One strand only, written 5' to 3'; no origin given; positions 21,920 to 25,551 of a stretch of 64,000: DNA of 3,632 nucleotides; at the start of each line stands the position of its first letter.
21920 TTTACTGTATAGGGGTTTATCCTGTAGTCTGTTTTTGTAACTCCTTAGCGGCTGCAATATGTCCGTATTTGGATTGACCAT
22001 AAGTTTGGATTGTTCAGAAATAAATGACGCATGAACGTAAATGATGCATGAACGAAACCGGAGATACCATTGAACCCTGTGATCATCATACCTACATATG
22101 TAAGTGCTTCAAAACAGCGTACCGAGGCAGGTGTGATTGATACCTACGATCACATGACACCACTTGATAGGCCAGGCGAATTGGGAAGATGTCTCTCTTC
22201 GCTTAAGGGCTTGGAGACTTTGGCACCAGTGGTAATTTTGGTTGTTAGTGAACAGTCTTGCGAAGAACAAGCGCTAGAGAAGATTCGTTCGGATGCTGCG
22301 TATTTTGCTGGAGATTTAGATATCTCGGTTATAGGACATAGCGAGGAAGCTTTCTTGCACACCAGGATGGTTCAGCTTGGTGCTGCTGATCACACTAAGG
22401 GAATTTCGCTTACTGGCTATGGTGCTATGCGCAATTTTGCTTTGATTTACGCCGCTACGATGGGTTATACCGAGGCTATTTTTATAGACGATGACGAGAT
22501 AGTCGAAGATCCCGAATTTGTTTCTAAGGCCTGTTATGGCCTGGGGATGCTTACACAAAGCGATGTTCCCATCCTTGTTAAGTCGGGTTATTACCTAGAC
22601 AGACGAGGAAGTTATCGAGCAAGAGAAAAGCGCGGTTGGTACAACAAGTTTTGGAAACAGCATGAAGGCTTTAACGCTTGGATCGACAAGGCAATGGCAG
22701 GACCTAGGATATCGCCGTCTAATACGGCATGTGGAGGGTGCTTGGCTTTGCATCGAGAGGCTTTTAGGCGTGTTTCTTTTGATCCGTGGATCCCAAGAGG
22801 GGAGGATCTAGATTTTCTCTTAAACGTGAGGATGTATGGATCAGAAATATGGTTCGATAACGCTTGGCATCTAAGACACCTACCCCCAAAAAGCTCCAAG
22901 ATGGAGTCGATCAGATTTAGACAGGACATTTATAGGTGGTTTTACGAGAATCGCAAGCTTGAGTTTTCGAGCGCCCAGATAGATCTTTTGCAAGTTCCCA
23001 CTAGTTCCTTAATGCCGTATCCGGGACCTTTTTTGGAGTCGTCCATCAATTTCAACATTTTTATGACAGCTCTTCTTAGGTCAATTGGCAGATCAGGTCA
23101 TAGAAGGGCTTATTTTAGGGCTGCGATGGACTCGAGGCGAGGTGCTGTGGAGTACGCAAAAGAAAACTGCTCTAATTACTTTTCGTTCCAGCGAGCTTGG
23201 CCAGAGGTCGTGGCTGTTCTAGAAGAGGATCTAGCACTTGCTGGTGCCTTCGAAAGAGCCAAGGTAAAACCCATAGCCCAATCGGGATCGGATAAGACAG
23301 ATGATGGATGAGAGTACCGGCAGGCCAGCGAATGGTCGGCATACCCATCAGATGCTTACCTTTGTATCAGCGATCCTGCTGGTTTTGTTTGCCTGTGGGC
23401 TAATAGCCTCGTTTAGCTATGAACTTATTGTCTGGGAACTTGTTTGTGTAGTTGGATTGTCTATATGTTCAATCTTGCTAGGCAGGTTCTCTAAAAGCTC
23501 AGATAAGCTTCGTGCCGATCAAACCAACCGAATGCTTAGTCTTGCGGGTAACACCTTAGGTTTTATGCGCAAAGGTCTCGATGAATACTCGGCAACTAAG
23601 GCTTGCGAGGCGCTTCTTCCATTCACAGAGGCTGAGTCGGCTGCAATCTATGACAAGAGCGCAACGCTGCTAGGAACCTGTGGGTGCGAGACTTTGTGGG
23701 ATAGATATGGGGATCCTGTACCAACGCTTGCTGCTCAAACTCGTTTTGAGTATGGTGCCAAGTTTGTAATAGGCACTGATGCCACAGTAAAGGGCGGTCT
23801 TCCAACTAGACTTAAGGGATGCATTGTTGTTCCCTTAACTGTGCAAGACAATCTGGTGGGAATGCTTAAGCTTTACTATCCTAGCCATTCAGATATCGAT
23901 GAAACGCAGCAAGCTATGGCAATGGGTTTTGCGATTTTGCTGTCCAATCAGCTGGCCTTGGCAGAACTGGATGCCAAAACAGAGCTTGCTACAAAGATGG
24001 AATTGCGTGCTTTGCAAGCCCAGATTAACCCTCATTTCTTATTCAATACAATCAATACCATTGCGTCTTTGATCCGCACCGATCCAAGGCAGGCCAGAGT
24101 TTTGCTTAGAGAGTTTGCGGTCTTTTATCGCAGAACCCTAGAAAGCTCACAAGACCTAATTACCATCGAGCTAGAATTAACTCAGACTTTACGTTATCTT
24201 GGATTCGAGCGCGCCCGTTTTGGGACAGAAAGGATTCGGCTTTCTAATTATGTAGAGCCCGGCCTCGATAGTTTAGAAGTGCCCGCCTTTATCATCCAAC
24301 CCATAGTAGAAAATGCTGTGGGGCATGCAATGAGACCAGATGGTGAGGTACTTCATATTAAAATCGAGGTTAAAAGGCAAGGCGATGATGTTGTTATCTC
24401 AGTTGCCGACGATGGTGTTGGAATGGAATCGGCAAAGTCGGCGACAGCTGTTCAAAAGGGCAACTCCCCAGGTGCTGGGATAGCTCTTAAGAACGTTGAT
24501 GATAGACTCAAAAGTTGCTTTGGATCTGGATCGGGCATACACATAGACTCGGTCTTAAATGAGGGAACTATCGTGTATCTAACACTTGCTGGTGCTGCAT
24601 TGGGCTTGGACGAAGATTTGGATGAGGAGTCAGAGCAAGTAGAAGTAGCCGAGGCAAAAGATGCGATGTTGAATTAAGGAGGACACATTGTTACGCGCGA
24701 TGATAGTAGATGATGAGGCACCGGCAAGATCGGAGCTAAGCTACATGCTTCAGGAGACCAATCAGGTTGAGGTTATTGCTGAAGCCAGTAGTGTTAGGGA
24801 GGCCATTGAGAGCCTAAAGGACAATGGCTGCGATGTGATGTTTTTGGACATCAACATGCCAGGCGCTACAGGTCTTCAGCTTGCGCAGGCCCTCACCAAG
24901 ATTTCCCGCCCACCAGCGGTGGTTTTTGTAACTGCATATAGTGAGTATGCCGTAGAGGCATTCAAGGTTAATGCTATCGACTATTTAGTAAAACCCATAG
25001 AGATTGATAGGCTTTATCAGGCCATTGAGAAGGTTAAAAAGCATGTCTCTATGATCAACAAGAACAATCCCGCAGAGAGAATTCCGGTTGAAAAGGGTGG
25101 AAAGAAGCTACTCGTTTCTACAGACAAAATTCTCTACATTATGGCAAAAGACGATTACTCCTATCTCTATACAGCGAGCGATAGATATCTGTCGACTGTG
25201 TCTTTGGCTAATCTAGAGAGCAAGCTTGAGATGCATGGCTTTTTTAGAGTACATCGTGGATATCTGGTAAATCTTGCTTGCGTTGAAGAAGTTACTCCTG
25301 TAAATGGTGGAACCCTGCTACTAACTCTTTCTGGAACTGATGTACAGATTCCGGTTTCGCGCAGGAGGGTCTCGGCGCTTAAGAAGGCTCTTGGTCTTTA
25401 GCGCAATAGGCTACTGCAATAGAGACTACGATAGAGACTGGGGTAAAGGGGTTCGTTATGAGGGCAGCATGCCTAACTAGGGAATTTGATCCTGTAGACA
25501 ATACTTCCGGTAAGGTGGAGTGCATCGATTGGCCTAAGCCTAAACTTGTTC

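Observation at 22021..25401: GT-A-like gene translationally coupled to a reduced LytS-type kinase and LytTR regulator, with a 17-bp direct-repeat pair at the promoter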

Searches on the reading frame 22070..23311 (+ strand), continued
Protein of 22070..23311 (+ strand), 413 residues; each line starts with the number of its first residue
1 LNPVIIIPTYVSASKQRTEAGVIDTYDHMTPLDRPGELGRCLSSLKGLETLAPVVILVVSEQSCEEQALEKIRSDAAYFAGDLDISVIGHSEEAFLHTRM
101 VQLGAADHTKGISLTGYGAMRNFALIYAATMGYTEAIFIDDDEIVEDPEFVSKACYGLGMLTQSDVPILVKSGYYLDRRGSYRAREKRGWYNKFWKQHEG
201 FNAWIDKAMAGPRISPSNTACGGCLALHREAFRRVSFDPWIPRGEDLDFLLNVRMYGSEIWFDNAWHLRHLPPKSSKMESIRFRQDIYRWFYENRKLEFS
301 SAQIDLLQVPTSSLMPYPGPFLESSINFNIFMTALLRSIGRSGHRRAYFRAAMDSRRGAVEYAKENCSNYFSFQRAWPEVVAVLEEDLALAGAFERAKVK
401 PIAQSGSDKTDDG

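Call 64: find_encoding_contigs(protein=P0267, flank=6000, max_places=2)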
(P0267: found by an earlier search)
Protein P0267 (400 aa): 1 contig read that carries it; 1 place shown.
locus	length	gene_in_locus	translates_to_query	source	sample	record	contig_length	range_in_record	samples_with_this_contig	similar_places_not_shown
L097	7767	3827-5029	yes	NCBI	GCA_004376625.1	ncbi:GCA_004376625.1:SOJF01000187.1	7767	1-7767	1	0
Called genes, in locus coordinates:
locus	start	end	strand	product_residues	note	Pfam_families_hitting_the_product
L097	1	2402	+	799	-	PF14522:Cytochrome_C7 (faint), PF09699:Paired_CXXCH_1 (weak), PF24517:CBM96, PF06848:Disaggr_repeat (faint)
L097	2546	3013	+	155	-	PF02481:DNA_processg_A (faint), PF18306:LDcluster4, PF03641:Lysine_decarbox (weak)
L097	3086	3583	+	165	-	PF04073:tRNA_edit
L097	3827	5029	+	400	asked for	-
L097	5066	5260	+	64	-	-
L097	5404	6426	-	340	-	PF00389:2-Hacid_dh, PF02826:2-Hacid_dh_C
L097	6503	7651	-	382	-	PF09586:YfhO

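Call 65: find_encoding_contigs(protein=P0001, flank=6000, max_places=6)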
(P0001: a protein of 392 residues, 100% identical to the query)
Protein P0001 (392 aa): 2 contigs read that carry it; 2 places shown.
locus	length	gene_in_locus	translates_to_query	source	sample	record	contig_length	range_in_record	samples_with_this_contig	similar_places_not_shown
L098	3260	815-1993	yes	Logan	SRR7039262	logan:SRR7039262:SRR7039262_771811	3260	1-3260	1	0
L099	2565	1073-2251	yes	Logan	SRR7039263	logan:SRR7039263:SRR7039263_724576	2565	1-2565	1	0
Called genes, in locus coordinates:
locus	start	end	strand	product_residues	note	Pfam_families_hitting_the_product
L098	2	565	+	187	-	?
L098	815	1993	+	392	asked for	-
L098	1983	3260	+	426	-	?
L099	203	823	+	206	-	PF06177:QueT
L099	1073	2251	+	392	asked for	-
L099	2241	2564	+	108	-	?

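Call 68: search_protein_families(library=pfam, proteins=[L035:9774-11309:+, L041:9658-11298:+, L041:11240-12004:+, L041:7276-8121:+, L019:7477-8343:+, L019:9985-11865:-, L012:7285-8184:+, L012:8781-10715:+, L079:11839-13137:+, L079:9980-10768:+], max_evalue=0.001)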
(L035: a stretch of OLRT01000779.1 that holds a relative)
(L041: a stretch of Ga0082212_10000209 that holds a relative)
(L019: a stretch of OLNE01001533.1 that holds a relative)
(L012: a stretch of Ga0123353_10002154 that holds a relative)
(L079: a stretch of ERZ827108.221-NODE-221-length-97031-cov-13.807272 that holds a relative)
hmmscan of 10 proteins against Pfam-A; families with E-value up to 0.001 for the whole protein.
L035:9774-11309:+ (511 aa): 3 families
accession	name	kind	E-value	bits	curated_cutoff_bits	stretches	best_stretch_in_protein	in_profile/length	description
PF01546.33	Peptidase_M20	-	3.6e-22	79.7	24.6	1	100-503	2-204/206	Peptidase family M20/M25/M40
PF07687.19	M20_dimer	-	6.3e-08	33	21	0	296-374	9-76/107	Peptidase dimerisation domain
PF04389.22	Peptidase_M28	-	0.00069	19.8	21.3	0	89-184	5-77/193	Peptidase family M28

L041:9658-11298:+ (546 aa): 2 families
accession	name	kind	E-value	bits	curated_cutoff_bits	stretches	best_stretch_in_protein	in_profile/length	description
PF07669.17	Eco57I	-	9.9e-24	84.8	25.3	1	105-226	33-171/171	Eco57I restriction-modification methylase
PF02384.22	N6_Mtase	-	4.8e-13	49.5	20.4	1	7-260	18-254/311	N-6 DNA Methylase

L041:11240-12004:+ (254 aa): 1 family
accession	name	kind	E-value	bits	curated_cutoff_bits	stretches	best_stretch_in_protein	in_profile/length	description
PF04555.19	XhoI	-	3.6e-49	167.7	25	1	46-217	2-174/191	Restriction endonuclease XhoI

L041:7276-8121:+ (281 aa): 1 family
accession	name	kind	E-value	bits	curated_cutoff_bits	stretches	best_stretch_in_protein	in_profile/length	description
PF01925.25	TauE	-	5.2e-42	144.6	32.6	1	10-269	1-235/237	Sulfite exporter TauE/SafE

L019:7477-8343:+ (288 aa): 1 family
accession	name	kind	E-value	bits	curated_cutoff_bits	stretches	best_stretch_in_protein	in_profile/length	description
PF01925.25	TauE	-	9.3e-46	156.8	32.6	1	10-279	1-236/237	Sulfite exporter TauE/SafE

L019:9985-11865:- (626 aa): 5 families
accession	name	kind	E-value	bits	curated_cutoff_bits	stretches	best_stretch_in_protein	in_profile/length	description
PF02826.25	2-Hacid_dh_C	-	7.4e-39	133.4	25.1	1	332-510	4-178/178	D-isomer specific 2-hydroxyacid dehydrogenase, NAD binding domain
PF00389.36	2-Hacid_dh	-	3.6e-18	66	24.6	1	261-542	32-134/134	D-isomer specific 2-hydroxyacid dehydrogenase, catalytic domain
PF03446.21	NAD_binding_2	-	2e-06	28.3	21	1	375-483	1-110/161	NAD binding domain of 6-phosphogluconate dehydrogenase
PF01842.31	ACT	-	3.7e-05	23.9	27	1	557-614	2-62/66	ACT domain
PF22660.2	RS_preATP-grasp-like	-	0.00068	20.4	27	0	374-441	2-73/98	Ribonucleotide synthetase preATP-grasp domain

L012:7285-8184:+ (299 aa): 1 family
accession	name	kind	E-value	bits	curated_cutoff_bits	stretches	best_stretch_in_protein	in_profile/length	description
PF01925.25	TauE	-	3.4e-52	177.9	32.6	1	10-291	2-237/237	Sulfite exporter TauE/SafE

L012:8781-10715:+ (644 aa): 4 families
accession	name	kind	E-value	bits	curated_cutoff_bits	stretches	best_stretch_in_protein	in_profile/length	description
PF03448.22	MgtE_N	-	8.9e-30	103.7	25.9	1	199-299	1-101/102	MgtE intracellular N domain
PF00571.33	CBS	-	1.2e-17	64.4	24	1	366-421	1-56/57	CBS domain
PF14841.11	FliG_M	-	1.3e-07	32.2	25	0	204-249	4-49/76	FliG middle domain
PF05239.21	PRC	-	3.3e-07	30.7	21.2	0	16-68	5-58/78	PRC-barrel domain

L079:11839-13137:+ (432 aa): 2 families
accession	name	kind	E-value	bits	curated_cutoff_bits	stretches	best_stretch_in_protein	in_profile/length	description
PF07853.16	DUF1648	-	3e-13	49.6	28.7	1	211-257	2-48/49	Domain of unknown function (DUF1648)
PF19124.5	DUF5808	-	5.1e-12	45.5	26.3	1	386-411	1-26/26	Family of unknown function (DUF5808)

L079:9980-10768:+ (262 aa): 2 families
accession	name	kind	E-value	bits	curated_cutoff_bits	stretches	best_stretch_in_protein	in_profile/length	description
PF00924.24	MS_channel_2nd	-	4.2e-13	49.6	20.2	1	109-170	1-62/68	Mechanosensitive ion channel, beta-domain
PF21088.3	MS_channel_1st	-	1.7e-07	31.6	23.1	1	66-108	1-42/42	Mechanosensitive ion channel, transmembrane helices 2/3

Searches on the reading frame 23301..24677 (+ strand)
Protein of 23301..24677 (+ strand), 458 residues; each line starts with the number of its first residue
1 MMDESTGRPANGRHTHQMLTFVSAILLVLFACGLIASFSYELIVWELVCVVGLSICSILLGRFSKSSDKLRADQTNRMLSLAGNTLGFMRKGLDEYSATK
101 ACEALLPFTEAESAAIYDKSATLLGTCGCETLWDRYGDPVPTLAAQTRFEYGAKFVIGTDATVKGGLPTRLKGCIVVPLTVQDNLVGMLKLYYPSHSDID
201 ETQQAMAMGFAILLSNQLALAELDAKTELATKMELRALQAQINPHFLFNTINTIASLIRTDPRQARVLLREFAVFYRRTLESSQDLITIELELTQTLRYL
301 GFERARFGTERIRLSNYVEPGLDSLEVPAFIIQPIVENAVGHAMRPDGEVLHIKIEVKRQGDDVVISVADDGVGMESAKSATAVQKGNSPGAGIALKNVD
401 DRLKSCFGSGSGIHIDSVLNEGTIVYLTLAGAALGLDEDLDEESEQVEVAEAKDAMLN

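Call 3: search_protein_families(library=pfam, proteins=[window:23301-24677:+], max_evalue=0.01)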
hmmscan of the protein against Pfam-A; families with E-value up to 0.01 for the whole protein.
window:23301-24677:+ (458 aa): 5 families
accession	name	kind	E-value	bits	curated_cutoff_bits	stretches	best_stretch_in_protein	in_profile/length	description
PF06580.19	His_kinase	-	4.9e-22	78.4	25.2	1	233-309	1-79/81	Histidine kinase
PF02518.31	HATPase_c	-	2.7e-09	37.9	26.4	1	333-429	7-107/111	Histidine kinase-, DNA gyrase B-, and HSP90-like ATPase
PF13492.12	GAF_3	-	8.9e-05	23.3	27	1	169-219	78-128/129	GAF domain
PF01590.32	GAF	-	0.00015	22.7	22.4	1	101-218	9-133/133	GAF domain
PF13581.12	HATPase_c_2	-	0.0061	17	27.4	0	336-396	40-104/127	Histidine kinase-like ATPase domain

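Call 4: search_protein_families(library=ncbifam, proteins=[window:23301-24677:+], max_evalue=0.01)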
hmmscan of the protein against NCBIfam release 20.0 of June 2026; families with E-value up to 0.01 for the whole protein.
window:23301-24677:+ (458 aa): 12 families
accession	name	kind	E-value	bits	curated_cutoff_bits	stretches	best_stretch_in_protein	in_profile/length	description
NF011627.0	PRK15053.1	equivalog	8.9e-05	21.3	656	1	318-389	424-494/552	sensor histidine kinase DpiB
TIGR02916.1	PEP_his_kin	equivalog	9.2e-05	21.2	300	1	331-429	583-678/679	XrtA/PEP-CTERM system histidine kinase PrsK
NF047322.1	HK_morpho_MacS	equivalog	0.00021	20.6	300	1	355-428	299-365/367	MacS family sensor histidine kinase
TIGR01925.2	spIIAB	equivalog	0.00024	21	135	1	318-385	28-94/137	anti-sigma F factor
NF000952.0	PRK00095.2-2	subfamily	0.0014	17.2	840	1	325-384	20-72/623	DNA mismatch repair endonuclease MutL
NF008298.1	PRK11086.1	subfamily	0.0018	16.8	520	1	332-428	428-522/529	DcuS/MalK family sensor histidine kinase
NF046044.1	PnpS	equivalog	0.003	16.6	400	1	312-381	267-335/390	two-component system histidine kinase PnpS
NF040691.1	MtrAB_MtrB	equivalog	0.0034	16.4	450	1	332-380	392-435/507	MtrAB system histidine kinase MtrB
NF000953.0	PRK00095.2-4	equivalog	0.0038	16.2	693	1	325-386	20-74/611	DNA mismatch repair endonuclease MutL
NF051872.1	HisKinPhyk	equivalog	0.0057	15.3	750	1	335-384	457-504/537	sensor histidine kinase PhyK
NF008184.0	PRK10935.1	equivalog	0.008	14.9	553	0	335-380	479-520/565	nitrate/nitrite two-component system sensor histidine kinase NarQ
NF053867.1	SprKinKinDBac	equivalog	0.009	14.5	775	0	343-430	412-496/500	sporulation kinase KinD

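Call 82: search_solved_structures(query=window:23301-24674:+, max_evalue=0.001)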
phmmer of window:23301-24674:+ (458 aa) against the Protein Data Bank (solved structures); distinct sequences matched with E-value up to 0.001: 1.
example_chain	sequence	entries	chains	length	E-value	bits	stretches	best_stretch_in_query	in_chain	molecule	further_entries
6swj_A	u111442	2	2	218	1.3e-21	80.2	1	239-430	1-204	Histidine kinase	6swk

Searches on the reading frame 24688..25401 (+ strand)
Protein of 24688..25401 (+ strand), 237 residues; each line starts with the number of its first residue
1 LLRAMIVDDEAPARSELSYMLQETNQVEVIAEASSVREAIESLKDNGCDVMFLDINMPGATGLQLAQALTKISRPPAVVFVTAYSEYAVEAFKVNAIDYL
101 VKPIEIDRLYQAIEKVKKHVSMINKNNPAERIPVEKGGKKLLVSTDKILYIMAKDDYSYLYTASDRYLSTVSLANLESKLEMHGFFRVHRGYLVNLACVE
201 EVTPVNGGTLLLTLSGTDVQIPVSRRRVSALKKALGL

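Call 3: search_protein_families(library=pfam, proteins=[window:24688-25401:+], max_evalue=0.01)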
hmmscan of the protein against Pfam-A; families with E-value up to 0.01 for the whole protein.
window:24688-25401:+ (237 aa): 3 families
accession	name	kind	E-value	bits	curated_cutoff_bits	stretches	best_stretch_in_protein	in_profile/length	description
PF00072.30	Response_reg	-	1.4e-25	90.1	30.2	1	5-114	2-111/111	Response regulator receiver domain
PF04397.21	LytTR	-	3.8e-25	88.4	22.6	1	141-235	4-97/98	LytTr DNA-binding domain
PF20274.4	cREC_REC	-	0.0011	20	27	1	6-82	4-73/88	Cyclic-phosphate processing Receiver domain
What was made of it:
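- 24688..25401 (+): Response regulator with REC and LytTR domains. Pfam 90.1 and 88.4 bits (call 3).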

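Call 4: search_protein_families(library=ncbifam, proteins=[window:24688-25401:+], max_evalue=0.01)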
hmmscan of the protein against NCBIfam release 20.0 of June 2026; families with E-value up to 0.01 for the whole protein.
window:24688-25401:+ (237 aa): 100 families (the best 25 are shown)
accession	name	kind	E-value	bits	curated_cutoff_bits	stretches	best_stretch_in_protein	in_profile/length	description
NF008677.0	PRK11697.1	equivalog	3.2e-53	180.5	246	1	1-237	1-237/238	two-component system response regulator BtsR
NF010684.1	PRK14084.1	equivalog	1.9e-49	168.7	375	1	2-237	1-254/254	response regulator transcription factor LytR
NF001965.0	PRK00742.1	subfamily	2.5e-17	63.1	293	1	2-128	4-135/357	chemotaxis-specific protein-glutamate methyltransferase CheB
NF008469.0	PRK11361.1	equivalog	4.3e-17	61.9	714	1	3-124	6-127/461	acetoacetate metabolism transcriptional regulator AtoC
NF006900.1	PRK09390.1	equivalog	2.9e-15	56.3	255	1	5-125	8-128/203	response regulator FixJ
NF007935.0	PRK10651.1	equivalog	3.4e-14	52.5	250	1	4-117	9-124/216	two-component system response regulator NarL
NF047785.1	respo_reg_MadR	equivalog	1.5e-13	50.6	300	1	3-124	2-128/209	MadR family response regulator transcription factor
NF007689.0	PRK10365.1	equivalog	2.3e-13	49.7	760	1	6-129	10-133/441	sigma-54-dependent response regulator transcription factor ZraR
NF041946.1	LuxO_transreg_Vib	equivalog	3.8e-13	49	800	1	18-126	14-121/463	quorum-sensing sigma-54 dependent transcriptional regulator LuxO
NF009206.0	PRK12555.1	subfamily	7.4e-13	48.2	342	1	3-128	2-132/340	chemotaxis-specific protein-glutamate methyltransferase CheB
NF033791.1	ActR_PrrA_rreg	equivalog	1.2e-12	48.2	250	1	5-129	5-130/173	ActR/PrrA/RegA family redox response regulator transcription factor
TIGR01818.1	ntrC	equivalog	1.2e-12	47.4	558.6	1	5-122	2-119/463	nitrogen regulation protein NR(I)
NF046049.1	quorum_RR_AgrA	equivalog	1.8e-12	47.3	400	1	19-203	23-214/238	quorum-sensing response regulator AgrA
TIGR02154.1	PhoB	equivalog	2.3e-12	46.7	296.2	1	3-122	4-125/226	phosphate regulon transcriptional regulator PhoB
NF040749.1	tetrathio_RR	equivalog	3e-12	46.6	290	1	7-123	5-121/191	tetrathionate respiration response regulator TtrR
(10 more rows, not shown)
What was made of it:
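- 24688..25401 (+): The best NCBIfam match is BtsR at 180.5 bits (cut-off 246), then LytR at 168.7 bits (cut-off 375) (call 4).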

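Call 66: find_encoding_contigs(protein=window:24688-25398:+, flank=6000, max_places=8)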
Protein window:24688-25398:+ (237 aa): 3 contigs read that carry it; 3 places shown.
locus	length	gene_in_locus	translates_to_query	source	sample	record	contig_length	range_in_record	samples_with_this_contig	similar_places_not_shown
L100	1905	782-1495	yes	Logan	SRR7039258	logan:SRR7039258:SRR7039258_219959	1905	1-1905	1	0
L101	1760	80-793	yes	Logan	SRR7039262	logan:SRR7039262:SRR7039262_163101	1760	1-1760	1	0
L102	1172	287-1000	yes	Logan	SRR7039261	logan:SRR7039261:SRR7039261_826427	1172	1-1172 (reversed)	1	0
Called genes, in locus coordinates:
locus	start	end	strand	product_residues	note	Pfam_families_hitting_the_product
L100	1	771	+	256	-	?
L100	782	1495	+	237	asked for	PF00072:Response_reg, PF04397:LytTR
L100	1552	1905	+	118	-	?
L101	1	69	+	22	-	?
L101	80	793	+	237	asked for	PF00072:Response_reg, PF04397:LytTR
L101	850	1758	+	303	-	?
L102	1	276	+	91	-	?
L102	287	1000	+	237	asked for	PF00072:Response_reg, PF04397:LytTR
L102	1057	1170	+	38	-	?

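Call 81: search_solved_structures(query=window:24688-25398:+, max_evalue=0.00001)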
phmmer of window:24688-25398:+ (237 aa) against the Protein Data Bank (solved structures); distinct sequences matched with E-value up to 0.00001: 107 (the best 60 are shown).
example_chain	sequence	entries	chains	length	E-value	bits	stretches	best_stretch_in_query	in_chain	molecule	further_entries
6m8o_A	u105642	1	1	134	8.8e-30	107.3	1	2-122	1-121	DNA-binding response regulator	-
2qv0_A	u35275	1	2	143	5.8e-23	85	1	2-129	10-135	Protein mrkE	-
6swl_A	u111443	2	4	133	1.4e-14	57.6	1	5-121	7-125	Two-component response regulator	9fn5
9xzo_A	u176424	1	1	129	3.4e-14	56.4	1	2-116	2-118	De novo protein M1X0B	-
6swf_A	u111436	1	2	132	1.7e-13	54.1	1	3-122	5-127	Two-component response regulator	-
6swb_A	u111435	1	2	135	2.3e-13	53.7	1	4-122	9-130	Two-component response regulator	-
1tmy_A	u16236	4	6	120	5.5e-13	52.4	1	3-118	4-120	CHEY PROTEIN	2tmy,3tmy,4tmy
4iga_A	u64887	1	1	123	6e-13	52.3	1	3-118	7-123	Chemotaxis protein CheY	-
3a0r_B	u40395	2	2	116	8.1e-13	51.9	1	1-116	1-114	Response regulator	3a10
3a0u_A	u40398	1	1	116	8.1e-13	51.9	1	1-116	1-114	Response regulator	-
1u0s_Y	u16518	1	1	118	1.6e-12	51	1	3-116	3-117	Chemotaxis protein cheY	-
4qyw_A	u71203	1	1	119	8e-12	48.6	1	3-118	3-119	Chemotaxis protein CheY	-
6er7_A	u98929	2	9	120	1e-11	48.3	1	1-116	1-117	120aa long hypothetical chemotaxis protein (CheY)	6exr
6wsh_A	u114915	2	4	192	2.7e-11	46.9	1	3-115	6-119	Response regulator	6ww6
1s8n_A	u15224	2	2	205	4.2e-11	46.3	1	3-116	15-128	putative antiterminator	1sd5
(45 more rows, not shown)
